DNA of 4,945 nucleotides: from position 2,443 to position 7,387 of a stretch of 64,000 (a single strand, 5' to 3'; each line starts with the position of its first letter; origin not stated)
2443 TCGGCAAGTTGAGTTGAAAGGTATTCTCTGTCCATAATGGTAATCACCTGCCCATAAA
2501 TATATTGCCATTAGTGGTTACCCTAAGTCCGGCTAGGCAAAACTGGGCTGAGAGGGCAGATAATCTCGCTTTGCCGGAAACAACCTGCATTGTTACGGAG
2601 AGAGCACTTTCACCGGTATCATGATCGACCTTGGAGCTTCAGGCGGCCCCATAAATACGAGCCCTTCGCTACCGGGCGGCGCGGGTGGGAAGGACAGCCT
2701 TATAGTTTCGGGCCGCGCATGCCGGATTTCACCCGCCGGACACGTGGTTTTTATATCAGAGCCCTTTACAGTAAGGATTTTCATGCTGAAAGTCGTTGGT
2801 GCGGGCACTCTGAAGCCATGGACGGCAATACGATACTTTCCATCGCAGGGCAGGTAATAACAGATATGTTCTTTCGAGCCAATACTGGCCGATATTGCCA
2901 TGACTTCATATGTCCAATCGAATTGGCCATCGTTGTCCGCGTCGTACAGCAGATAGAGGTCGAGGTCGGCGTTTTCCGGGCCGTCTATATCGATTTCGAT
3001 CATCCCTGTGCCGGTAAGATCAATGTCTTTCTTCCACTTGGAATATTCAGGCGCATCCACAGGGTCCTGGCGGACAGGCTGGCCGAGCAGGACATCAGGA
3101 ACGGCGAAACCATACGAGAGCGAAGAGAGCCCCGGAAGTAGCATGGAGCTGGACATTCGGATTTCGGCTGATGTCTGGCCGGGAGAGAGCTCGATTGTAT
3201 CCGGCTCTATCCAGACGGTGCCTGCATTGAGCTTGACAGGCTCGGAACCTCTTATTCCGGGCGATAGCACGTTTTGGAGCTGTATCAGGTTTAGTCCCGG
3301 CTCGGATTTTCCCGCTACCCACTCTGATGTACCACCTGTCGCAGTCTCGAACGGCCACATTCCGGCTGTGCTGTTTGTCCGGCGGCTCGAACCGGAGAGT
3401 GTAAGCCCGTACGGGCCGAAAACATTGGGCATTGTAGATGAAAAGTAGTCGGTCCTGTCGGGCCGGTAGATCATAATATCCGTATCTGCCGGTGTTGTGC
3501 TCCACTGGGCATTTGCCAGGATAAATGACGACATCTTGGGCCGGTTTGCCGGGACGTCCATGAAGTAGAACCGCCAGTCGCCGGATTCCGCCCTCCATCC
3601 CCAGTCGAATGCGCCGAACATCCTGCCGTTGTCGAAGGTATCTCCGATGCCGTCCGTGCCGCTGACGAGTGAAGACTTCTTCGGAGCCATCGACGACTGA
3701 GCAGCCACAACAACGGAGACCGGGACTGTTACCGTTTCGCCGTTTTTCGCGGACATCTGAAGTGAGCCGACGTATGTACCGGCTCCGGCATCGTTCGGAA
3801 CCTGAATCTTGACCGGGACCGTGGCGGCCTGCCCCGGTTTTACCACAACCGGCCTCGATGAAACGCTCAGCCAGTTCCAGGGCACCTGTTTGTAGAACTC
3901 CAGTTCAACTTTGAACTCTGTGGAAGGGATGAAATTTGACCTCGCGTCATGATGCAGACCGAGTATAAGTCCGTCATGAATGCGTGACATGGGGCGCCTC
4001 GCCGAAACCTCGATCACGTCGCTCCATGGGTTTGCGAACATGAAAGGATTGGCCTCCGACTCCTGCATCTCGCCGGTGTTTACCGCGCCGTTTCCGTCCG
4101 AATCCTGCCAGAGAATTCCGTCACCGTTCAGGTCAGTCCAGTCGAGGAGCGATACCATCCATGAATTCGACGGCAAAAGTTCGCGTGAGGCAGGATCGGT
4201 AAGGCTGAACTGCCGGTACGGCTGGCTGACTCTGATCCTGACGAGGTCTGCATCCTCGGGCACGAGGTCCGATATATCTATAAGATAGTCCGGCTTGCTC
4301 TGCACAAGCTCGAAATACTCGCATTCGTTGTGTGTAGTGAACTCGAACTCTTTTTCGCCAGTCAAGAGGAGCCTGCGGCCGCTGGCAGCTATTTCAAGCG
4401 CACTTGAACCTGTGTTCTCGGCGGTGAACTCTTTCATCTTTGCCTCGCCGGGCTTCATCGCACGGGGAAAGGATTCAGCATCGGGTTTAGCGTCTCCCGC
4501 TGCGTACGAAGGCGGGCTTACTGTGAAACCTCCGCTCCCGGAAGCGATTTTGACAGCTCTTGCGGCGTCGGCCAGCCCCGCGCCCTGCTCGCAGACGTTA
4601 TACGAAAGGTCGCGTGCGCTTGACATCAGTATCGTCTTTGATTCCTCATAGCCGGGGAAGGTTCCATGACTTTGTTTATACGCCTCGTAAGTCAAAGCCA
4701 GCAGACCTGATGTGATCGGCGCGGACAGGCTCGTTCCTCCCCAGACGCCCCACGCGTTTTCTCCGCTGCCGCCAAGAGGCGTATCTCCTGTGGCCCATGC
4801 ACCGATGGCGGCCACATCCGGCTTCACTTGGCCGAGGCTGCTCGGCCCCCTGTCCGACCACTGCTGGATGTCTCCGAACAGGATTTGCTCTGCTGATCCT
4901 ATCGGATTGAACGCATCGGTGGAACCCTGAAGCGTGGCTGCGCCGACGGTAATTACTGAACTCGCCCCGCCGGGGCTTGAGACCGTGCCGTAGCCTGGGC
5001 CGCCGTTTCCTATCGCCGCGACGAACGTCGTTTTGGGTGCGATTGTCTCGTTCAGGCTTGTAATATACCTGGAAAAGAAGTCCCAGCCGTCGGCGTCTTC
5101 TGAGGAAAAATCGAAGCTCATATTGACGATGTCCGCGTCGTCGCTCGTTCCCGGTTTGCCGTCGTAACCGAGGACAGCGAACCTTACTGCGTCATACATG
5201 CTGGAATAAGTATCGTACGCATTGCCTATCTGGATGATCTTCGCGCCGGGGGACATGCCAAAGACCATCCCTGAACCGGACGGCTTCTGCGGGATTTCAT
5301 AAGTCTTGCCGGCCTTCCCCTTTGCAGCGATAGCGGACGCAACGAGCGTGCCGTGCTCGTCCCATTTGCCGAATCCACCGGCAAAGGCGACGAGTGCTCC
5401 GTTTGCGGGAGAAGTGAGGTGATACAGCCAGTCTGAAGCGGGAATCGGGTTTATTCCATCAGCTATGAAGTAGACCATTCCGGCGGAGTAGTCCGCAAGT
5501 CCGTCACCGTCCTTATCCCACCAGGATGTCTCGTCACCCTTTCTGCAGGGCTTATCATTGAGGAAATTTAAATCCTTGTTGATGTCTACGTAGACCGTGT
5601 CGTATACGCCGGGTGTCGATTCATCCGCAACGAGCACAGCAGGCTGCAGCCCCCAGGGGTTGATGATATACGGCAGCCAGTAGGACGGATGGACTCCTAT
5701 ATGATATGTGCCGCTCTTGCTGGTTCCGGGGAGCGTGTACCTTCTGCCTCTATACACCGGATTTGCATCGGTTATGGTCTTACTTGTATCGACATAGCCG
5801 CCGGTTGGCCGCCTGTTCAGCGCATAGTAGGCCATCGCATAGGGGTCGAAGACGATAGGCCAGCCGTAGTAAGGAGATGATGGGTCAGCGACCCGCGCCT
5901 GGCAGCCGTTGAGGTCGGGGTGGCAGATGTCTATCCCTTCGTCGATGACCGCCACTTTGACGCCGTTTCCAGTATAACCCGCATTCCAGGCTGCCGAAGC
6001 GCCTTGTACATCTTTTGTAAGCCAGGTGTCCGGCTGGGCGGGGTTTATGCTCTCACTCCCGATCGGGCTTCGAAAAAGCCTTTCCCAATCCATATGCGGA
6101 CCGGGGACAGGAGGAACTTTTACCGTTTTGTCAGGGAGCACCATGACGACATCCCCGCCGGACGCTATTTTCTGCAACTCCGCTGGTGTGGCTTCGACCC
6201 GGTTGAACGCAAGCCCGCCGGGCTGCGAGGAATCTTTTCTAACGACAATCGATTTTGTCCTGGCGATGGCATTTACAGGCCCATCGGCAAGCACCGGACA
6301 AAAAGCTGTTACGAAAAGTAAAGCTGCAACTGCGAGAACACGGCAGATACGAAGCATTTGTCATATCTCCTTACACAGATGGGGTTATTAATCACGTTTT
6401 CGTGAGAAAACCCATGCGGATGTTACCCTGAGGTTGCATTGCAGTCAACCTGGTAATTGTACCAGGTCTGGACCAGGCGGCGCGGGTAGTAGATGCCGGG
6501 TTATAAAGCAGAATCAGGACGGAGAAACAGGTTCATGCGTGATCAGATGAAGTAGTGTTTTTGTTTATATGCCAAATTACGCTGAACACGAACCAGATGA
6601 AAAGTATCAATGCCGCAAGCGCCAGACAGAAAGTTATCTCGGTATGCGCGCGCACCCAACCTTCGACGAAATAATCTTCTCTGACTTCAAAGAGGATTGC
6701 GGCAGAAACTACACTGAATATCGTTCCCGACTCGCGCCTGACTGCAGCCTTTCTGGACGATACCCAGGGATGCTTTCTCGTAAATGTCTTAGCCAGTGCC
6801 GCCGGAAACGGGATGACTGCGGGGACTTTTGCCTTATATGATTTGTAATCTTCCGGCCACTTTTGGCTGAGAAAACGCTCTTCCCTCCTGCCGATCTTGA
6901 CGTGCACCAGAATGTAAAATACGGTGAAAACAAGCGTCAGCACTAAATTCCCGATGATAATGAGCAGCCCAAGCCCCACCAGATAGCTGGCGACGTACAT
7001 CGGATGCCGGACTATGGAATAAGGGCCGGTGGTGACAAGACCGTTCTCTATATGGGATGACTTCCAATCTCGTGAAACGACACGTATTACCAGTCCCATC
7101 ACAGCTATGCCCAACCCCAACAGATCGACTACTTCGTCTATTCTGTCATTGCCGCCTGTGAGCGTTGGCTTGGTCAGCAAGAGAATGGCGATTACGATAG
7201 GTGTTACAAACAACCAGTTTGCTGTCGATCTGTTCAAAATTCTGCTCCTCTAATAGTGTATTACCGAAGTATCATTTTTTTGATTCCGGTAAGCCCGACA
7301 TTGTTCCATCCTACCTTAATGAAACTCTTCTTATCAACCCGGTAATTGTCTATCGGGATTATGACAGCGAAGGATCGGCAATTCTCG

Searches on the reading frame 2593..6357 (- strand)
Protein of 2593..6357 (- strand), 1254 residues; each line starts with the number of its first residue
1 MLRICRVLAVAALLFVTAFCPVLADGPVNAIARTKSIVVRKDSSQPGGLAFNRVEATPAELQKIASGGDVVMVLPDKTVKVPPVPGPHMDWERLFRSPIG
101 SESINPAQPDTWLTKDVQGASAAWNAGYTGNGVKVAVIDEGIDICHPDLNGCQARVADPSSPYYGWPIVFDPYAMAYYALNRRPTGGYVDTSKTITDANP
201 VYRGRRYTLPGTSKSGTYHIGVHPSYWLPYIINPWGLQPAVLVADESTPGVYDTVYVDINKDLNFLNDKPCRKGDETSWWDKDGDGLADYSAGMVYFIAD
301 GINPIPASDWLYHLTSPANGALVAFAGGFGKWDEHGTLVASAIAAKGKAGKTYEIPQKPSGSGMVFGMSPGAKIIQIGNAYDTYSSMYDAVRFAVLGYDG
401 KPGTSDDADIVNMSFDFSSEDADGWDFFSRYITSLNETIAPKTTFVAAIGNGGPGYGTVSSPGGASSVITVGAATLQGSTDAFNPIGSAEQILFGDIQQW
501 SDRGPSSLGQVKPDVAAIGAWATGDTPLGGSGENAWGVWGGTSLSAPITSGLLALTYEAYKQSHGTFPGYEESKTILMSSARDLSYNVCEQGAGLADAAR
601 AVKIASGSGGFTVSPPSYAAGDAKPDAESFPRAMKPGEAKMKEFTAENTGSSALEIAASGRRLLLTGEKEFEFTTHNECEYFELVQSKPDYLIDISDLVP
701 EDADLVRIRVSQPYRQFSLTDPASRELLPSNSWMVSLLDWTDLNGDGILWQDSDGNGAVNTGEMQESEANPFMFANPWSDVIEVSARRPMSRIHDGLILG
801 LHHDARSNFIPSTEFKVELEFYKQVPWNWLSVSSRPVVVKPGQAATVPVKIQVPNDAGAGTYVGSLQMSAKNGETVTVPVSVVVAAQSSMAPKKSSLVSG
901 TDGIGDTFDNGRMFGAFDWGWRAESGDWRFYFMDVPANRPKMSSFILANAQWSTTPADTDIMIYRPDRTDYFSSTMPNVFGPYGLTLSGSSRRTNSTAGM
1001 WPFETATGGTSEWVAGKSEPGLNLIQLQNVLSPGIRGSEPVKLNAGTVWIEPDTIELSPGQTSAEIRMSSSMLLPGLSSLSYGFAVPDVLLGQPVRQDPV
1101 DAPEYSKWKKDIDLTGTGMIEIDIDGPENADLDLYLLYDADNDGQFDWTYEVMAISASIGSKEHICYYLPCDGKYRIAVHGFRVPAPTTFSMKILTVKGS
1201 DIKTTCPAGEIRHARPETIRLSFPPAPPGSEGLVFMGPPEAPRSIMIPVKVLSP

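Call 50: search_protein_families(library=pfam, proteins=[window:2593-6357:-])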
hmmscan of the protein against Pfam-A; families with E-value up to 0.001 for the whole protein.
window:2593-6357:- (1254 aa): 2 families
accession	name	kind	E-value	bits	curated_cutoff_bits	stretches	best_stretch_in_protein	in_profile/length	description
PF00082.27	Peptidase_S8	-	7.1e-31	108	21.8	1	331-591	52-283/288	Subtilase family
PF04151.21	PPC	-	8.6e-06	27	25.9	1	1115-1181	10-70/70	Bacterial pre-peptidase C-terminal domain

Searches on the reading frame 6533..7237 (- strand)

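Call 50: search_protein_families(library=pfam, proteins=[window:6533-7237:-])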
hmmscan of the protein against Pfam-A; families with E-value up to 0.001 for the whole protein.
window:6533-7237:- (234 aa): 4 families
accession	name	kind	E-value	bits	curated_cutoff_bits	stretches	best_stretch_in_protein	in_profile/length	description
PF04191.18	PEMT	-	1.4e-12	48.4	25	1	64-127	39-102/105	Phospholipid methyltransferase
PF01222.22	ERG4_ERG24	-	1.4e-07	31.1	27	1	66-142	350-427/432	Ergosterol biosynthesis ERG4/ERG24 family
PF04140.19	ICMT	-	7.6e-07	29.9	24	1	65-123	33-93/95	Isoprenylcysteine carboxyl methyltransferase (ICMT) family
PF06966.17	DUF1295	-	3e-06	27.3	20.4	1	22-138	102-235/235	Protein of unknown function (DUF1295)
